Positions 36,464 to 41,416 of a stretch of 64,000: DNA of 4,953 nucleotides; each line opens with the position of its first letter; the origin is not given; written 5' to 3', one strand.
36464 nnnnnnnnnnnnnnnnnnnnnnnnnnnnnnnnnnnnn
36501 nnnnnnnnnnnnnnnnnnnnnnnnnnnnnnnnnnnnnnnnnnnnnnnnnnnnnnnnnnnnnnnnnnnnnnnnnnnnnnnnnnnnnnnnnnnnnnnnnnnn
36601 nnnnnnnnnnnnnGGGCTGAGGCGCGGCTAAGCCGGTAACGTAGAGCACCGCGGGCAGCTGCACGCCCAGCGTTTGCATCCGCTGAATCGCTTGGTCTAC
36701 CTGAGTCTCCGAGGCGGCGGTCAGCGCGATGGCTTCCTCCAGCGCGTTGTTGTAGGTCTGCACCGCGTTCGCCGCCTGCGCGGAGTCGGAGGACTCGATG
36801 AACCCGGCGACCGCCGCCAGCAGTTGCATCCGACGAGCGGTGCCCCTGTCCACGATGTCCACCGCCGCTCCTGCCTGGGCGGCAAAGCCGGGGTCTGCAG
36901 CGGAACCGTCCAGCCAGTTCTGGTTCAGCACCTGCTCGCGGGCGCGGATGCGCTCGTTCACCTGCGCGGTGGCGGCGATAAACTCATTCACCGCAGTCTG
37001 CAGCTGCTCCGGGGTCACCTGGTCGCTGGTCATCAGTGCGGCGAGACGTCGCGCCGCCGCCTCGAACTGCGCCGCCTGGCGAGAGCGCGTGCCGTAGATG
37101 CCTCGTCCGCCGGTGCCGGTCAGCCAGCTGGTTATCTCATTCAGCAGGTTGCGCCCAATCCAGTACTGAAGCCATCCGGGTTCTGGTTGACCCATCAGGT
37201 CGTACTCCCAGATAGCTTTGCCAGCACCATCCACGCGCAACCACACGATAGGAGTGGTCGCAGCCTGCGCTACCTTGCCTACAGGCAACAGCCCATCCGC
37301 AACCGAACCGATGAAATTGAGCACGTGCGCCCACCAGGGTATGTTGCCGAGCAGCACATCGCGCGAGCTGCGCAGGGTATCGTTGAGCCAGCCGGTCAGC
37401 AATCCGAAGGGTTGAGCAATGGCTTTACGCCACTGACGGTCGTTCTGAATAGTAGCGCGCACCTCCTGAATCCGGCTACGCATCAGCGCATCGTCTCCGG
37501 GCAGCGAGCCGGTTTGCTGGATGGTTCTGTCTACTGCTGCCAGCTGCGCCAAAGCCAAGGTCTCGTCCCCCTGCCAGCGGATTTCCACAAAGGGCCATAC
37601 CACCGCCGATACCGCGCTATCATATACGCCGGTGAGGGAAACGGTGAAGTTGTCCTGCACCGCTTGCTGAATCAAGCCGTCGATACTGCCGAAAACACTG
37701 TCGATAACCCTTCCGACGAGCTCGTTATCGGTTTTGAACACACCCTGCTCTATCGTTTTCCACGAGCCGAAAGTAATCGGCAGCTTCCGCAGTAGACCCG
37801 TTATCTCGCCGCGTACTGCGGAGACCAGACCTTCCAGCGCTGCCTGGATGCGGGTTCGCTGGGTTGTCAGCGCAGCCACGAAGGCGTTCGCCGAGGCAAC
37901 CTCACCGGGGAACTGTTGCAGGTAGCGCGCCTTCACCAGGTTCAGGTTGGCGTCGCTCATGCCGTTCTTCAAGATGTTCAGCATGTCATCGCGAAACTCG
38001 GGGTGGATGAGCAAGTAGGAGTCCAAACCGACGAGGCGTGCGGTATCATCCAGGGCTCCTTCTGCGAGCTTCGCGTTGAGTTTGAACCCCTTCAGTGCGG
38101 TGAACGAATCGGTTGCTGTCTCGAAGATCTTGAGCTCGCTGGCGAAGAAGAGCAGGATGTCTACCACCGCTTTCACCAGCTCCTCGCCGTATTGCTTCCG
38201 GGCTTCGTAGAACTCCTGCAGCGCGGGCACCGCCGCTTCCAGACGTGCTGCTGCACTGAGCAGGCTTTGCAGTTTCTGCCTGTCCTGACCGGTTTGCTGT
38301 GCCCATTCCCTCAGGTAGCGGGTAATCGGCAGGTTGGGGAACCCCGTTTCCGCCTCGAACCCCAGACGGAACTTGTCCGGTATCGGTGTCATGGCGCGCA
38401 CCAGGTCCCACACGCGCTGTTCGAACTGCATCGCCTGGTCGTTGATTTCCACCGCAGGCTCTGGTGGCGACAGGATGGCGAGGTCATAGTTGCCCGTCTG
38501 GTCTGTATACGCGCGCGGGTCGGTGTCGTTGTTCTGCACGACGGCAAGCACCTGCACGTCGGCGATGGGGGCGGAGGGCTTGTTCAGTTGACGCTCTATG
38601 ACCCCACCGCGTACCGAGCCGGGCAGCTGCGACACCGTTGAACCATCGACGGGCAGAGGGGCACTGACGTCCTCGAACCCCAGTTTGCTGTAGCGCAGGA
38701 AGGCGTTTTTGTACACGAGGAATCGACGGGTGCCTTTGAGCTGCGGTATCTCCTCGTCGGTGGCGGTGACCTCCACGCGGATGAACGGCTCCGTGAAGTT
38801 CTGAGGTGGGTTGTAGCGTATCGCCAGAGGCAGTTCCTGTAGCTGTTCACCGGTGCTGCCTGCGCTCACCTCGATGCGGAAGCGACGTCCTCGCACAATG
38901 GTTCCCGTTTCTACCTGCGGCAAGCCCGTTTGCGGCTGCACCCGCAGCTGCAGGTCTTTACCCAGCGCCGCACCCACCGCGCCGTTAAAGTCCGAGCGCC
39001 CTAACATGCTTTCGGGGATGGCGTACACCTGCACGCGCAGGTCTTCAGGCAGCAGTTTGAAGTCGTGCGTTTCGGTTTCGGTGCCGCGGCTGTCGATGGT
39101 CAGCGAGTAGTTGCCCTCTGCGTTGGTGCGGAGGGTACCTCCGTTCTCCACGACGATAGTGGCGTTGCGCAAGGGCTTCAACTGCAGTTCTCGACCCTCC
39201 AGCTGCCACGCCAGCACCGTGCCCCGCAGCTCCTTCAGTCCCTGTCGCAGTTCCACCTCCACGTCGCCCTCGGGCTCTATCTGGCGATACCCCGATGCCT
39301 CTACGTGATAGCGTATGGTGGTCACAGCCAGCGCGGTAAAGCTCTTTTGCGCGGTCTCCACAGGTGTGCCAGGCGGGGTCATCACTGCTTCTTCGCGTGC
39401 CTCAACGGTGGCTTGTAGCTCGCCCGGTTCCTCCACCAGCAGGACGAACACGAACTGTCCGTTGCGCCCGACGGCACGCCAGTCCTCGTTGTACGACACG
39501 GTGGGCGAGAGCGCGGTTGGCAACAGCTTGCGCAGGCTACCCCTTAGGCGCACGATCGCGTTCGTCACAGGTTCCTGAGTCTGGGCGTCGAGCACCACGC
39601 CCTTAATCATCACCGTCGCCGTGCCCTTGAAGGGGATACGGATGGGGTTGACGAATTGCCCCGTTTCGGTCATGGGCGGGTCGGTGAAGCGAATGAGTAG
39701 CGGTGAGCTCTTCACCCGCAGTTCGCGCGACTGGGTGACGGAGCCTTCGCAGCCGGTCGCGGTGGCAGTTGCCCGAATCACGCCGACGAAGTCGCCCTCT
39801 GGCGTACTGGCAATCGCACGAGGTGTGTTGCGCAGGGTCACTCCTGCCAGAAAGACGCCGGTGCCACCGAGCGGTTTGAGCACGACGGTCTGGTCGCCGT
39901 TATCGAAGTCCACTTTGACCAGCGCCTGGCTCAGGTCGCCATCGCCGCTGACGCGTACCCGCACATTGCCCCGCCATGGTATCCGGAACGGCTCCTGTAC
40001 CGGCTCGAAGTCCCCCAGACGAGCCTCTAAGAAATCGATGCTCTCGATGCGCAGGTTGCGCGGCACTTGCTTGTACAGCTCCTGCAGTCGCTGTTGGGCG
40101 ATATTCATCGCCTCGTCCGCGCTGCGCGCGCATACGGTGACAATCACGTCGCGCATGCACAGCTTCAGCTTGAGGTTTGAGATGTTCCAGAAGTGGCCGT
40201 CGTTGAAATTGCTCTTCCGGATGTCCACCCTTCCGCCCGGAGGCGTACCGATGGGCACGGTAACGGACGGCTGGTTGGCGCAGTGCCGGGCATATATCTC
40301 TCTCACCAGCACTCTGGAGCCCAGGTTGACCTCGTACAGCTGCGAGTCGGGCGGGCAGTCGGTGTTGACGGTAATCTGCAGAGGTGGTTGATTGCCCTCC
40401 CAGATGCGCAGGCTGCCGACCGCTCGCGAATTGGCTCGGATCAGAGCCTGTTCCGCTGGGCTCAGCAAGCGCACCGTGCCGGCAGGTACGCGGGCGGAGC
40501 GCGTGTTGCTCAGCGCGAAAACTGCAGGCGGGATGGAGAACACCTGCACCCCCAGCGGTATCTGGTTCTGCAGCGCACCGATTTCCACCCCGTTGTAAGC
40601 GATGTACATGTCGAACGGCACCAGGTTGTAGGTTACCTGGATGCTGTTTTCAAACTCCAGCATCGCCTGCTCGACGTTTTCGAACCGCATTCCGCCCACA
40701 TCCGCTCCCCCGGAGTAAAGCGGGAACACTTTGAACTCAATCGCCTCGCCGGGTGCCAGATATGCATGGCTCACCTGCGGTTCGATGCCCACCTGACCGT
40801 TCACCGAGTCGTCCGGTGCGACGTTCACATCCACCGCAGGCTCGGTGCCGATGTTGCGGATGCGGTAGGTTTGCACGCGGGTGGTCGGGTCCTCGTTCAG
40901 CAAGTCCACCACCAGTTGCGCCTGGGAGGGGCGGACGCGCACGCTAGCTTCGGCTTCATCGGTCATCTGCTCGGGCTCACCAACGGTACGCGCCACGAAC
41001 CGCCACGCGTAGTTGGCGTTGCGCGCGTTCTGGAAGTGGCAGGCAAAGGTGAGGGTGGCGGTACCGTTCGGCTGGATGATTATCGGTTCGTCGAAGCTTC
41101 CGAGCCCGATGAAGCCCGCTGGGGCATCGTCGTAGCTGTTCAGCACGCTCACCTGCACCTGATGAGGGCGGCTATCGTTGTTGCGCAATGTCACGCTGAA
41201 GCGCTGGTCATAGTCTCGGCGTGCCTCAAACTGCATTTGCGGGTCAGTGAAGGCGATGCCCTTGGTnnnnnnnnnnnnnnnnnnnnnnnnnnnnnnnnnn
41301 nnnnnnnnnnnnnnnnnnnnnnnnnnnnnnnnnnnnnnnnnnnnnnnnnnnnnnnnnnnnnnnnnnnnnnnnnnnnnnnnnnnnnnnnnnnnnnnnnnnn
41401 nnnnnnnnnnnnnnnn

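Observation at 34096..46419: Three-gene surface system: FlgD-module partner, 3690-aa giant and lipoprotein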

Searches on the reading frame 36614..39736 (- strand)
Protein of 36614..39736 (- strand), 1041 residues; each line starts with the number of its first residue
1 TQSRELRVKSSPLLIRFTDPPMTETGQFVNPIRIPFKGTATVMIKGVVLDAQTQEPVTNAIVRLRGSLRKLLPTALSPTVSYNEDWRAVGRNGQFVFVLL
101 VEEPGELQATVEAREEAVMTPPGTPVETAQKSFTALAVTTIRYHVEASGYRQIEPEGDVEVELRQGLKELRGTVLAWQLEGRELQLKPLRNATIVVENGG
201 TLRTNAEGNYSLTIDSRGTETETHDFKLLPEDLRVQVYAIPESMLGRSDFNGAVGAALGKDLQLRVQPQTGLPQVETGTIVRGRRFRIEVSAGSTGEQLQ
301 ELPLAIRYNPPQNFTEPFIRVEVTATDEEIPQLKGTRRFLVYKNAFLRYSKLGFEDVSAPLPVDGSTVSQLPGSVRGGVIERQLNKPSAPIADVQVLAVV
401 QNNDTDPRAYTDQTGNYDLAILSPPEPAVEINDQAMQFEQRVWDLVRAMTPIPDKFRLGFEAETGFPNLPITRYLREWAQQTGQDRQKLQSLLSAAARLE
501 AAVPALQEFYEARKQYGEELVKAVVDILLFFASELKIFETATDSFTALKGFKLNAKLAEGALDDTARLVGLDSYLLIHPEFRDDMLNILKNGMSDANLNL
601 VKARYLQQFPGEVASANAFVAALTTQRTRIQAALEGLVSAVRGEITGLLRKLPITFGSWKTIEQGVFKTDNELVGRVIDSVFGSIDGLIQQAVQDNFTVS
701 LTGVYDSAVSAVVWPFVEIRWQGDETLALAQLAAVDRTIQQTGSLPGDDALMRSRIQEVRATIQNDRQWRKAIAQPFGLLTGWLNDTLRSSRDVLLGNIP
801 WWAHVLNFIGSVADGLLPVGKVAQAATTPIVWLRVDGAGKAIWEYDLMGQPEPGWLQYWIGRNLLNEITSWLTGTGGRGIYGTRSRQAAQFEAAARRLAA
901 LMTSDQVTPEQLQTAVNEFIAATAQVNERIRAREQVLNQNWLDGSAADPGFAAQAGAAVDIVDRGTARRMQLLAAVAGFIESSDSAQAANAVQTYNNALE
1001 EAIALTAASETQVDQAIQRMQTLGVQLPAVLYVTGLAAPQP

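Call 86: search_solved_structures(query=window:36614-39736:-, max_evalue=1)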
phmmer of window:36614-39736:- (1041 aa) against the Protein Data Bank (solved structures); distinct sequences matched with E-value up to 1: 2.
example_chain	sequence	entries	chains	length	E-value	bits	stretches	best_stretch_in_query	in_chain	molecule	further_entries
3gvm_A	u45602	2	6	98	0.048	14.9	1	902-985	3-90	Putative uncharacterized protein SAG1039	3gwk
3o9o_A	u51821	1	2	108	0.067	14.4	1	902-985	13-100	Uncharacterized protein gbs1074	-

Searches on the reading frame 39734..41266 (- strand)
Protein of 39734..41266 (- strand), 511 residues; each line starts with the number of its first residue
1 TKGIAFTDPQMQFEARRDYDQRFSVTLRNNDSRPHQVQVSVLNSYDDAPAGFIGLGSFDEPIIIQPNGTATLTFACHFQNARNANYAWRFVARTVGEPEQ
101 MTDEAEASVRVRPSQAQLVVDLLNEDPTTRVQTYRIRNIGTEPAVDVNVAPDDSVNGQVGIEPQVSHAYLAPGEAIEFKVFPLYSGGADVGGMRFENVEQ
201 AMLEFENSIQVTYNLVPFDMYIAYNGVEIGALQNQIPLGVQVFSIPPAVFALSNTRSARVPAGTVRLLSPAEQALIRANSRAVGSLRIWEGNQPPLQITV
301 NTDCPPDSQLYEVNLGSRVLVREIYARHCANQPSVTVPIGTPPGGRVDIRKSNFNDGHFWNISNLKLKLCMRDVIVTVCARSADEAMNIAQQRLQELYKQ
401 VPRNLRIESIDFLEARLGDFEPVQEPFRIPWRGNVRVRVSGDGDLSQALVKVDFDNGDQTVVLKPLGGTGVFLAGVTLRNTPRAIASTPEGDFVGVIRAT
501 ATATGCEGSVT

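Call 85: search_solved_structures(query=window:39734-41266:-, max_evalue=1)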
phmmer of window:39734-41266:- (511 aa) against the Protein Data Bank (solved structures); distinct sequences matched with E-value up to 1: 0.
